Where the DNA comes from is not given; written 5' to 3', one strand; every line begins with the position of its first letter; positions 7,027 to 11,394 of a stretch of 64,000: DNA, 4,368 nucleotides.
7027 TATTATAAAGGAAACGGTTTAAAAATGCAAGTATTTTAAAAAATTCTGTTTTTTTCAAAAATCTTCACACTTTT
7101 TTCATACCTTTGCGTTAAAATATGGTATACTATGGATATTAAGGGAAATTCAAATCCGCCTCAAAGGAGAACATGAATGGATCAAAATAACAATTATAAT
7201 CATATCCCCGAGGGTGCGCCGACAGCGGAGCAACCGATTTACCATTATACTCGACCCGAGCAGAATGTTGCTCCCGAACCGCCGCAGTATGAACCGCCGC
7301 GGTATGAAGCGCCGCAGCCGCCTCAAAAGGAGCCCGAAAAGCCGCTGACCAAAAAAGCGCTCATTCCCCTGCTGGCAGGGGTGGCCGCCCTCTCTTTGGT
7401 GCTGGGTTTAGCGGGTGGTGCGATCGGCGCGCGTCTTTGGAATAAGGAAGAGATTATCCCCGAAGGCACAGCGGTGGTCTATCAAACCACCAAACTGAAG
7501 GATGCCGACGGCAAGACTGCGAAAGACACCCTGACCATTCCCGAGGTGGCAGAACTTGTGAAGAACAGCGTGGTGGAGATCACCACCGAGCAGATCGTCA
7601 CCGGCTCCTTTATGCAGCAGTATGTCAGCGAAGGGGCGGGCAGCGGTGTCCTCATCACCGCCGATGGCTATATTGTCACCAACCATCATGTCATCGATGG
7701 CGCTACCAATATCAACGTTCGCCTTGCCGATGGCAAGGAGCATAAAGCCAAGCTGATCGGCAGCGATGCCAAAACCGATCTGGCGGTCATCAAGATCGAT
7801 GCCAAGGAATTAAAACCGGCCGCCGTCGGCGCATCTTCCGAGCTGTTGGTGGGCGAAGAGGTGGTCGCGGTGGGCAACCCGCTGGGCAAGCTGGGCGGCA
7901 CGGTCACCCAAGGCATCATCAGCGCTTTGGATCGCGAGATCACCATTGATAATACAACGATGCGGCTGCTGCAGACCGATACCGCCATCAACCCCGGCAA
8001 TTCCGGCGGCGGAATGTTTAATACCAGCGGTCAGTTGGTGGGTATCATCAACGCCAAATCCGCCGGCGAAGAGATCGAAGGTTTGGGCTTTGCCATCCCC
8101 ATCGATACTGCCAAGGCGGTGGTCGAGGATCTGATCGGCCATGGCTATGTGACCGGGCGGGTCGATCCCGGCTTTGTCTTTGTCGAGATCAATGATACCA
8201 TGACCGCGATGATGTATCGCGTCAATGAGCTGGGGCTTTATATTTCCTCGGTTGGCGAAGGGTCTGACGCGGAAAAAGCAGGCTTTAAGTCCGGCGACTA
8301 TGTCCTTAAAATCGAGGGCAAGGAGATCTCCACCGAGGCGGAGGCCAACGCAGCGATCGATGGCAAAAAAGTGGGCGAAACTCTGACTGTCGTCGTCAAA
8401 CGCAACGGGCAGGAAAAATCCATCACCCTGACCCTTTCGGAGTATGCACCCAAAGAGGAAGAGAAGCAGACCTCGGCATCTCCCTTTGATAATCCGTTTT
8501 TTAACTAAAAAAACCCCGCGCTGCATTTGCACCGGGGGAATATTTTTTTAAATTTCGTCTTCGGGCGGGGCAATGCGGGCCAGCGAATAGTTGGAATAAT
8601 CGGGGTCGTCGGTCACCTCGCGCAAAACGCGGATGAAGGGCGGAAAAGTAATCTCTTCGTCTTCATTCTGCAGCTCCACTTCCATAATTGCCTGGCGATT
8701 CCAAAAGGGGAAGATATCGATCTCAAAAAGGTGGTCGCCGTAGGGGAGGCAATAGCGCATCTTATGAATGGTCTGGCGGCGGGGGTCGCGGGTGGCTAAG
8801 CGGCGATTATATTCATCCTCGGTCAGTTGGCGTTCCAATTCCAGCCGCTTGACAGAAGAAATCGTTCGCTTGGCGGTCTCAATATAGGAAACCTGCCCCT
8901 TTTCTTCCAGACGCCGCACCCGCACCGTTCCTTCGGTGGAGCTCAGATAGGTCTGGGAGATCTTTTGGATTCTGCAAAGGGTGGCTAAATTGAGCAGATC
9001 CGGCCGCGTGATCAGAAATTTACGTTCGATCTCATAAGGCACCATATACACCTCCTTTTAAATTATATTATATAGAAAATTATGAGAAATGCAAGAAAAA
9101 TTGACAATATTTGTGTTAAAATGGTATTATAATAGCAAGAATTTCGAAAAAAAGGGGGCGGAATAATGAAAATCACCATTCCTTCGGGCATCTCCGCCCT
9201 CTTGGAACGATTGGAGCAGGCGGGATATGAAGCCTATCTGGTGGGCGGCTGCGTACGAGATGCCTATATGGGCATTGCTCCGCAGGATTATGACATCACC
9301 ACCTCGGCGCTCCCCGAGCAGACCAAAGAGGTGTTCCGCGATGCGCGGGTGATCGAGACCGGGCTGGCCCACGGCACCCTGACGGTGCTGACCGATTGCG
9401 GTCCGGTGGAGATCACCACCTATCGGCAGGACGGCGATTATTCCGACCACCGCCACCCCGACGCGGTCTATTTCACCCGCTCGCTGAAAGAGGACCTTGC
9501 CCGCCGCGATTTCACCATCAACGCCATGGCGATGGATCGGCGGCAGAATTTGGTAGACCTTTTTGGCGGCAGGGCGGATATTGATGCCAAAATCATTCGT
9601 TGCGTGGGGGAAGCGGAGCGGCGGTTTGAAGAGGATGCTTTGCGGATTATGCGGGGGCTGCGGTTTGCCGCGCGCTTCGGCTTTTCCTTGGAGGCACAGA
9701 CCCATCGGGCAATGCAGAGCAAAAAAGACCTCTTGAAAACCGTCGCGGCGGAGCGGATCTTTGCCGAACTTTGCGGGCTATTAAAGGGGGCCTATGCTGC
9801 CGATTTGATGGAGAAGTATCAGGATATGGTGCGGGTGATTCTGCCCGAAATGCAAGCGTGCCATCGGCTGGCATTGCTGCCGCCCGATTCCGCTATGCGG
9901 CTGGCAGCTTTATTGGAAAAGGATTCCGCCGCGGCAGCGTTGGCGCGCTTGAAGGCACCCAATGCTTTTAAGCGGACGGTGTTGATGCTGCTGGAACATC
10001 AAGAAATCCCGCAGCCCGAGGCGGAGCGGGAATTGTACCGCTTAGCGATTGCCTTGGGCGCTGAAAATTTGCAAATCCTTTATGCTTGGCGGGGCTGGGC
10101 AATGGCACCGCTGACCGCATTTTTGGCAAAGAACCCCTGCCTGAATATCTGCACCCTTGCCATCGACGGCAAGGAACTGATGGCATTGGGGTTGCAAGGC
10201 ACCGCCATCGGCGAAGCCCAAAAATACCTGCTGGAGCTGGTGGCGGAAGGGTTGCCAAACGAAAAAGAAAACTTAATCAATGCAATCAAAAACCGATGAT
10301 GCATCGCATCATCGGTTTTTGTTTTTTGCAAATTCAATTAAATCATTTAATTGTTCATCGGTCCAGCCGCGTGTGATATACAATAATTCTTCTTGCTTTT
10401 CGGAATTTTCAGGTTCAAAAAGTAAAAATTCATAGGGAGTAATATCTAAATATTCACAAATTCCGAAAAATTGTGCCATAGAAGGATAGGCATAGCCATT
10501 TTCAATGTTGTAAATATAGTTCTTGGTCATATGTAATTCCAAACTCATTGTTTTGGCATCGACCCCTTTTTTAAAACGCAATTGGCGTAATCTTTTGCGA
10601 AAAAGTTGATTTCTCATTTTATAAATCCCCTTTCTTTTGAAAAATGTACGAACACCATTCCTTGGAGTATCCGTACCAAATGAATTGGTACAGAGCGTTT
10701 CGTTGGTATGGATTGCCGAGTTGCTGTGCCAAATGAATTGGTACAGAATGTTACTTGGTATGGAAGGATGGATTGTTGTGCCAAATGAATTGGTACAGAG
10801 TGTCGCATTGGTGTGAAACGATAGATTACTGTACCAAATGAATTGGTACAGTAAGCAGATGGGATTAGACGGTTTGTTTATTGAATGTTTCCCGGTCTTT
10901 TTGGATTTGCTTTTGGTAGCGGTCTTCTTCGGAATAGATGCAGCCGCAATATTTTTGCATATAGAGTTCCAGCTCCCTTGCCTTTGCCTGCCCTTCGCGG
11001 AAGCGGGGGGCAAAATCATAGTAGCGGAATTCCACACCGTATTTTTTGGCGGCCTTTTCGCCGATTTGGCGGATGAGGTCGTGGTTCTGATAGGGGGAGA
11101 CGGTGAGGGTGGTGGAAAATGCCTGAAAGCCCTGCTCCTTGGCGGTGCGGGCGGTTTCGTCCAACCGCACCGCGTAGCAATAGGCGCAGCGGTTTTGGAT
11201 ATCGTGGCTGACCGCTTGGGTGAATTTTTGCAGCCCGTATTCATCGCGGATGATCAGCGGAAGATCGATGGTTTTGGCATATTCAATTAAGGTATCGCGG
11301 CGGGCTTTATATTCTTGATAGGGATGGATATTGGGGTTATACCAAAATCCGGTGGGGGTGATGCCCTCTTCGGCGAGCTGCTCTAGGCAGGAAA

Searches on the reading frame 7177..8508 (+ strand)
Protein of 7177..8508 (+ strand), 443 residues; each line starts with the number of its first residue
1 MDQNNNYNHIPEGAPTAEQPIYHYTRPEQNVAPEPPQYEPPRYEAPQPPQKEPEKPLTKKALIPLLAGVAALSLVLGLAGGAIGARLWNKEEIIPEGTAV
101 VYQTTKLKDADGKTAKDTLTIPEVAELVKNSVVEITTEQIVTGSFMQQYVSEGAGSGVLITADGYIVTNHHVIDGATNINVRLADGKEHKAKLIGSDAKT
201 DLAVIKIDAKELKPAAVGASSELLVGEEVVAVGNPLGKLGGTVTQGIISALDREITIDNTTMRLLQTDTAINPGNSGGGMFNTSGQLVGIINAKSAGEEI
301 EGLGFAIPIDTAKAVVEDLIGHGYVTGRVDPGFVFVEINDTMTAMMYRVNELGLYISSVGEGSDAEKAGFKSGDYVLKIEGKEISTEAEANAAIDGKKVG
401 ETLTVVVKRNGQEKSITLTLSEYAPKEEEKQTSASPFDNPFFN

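Call 54: search_protein_families(library=pfam, proteins=[window:7177-8508:+], max_evalue=0.001)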
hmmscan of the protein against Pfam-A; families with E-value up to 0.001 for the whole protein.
window:7177-8508:+ (443 aa): 6 families
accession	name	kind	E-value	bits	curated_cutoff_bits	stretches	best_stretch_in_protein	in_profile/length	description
PF13365.12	Trypsin_2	-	1.1e-35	123.9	27.6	1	155-290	1-144/144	Trypsin-like peptidase domain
PF00089.32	Trypsin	-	6.5e-20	72.3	20.6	1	154-315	26-219/220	Trypsin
PF13180.12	PDZ_2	-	2.2e-14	53.9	27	1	348-420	8-80/80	PDZ domain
PF17820.7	PDZ_6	-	1.2e-09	38.2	27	1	355-409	1-54/54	PDZ domain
PF00595.29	PDZ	-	1.4e-05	25.8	23.2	1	351-407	24-80/81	PDZ domain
PF10459.15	Peptidase_S46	-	5.7e-05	22.4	22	0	146-174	39-68/698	Peptidase S46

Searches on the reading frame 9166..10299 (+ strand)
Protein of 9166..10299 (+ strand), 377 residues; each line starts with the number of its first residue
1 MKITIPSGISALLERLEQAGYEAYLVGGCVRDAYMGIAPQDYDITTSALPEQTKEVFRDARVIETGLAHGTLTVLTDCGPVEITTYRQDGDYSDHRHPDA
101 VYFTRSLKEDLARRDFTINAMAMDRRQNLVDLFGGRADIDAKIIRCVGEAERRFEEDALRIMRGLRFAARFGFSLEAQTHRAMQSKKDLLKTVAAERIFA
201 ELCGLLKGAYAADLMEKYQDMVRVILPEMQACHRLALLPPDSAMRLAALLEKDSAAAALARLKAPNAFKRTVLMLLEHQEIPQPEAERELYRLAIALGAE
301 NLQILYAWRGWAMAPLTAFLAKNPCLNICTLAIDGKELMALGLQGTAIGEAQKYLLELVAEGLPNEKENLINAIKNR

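Call 67: search_protein_families(library=pfam, proteins=[window:9166-10299:+], max_evalue=0.01)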
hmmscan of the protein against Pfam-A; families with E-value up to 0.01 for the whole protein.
window:9166-10299:+ (377 aa): 3 families
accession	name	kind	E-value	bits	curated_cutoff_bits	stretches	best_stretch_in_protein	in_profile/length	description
PF01743.26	PolyA_pol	-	1.1e-36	126.4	23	1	23-145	1-126/126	Poly A polymerase head domain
PF12627.12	PolyA_pol_RNAbd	-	8.5e-09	35.5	22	1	172-229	1-60/64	Probable RNA and SrmB- binding site of polymerase A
PF13735.12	tRNA_NucTran2_2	-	0.00035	21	27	1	251-373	20-148/149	tRNA nucleotidyltransferase domain 2 putative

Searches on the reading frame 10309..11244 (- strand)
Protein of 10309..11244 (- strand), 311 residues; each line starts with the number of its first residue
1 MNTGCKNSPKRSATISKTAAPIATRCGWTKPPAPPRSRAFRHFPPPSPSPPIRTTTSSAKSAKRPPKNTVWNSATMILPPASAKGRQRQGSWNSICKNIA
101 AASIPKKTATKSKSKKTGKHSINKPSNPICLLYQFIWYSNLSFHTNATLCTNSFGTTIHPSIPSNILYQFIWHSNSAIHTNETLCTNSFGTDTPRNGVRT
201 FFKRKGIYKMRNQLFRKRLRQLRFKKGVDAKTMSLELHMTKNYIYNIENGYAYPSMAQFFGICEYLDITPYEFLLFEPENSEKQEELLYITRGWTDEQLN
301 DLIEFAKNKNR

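Call 67: search_protein_families(library=pfam, proteins=[window:10309-11244:-], max_evalue=0.01)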
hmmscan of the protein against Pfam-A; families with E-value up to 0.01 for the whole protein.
window:10309-11244:- (311 aa): 4 families
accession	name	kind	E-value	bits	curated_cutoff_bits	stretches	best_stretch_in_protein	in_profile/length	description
PF12844.13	HTH_19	-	8e-09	35.7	30.2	1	217-274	2-59/64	Helix-turn-helix domain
PF01381.28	HTH_3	-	8.5e-07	29.4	23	1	219-273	1-55/55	Helix-turn-helix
PF13560.12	HTH_31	-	0.00024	21.8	27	1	217-269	4-57/64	Helix-turn-helix domain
PF13443.12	HTH_26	-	0.0063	17.2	22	0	218-279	1-63/63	Cro/C1-type HTH DNA-binding domain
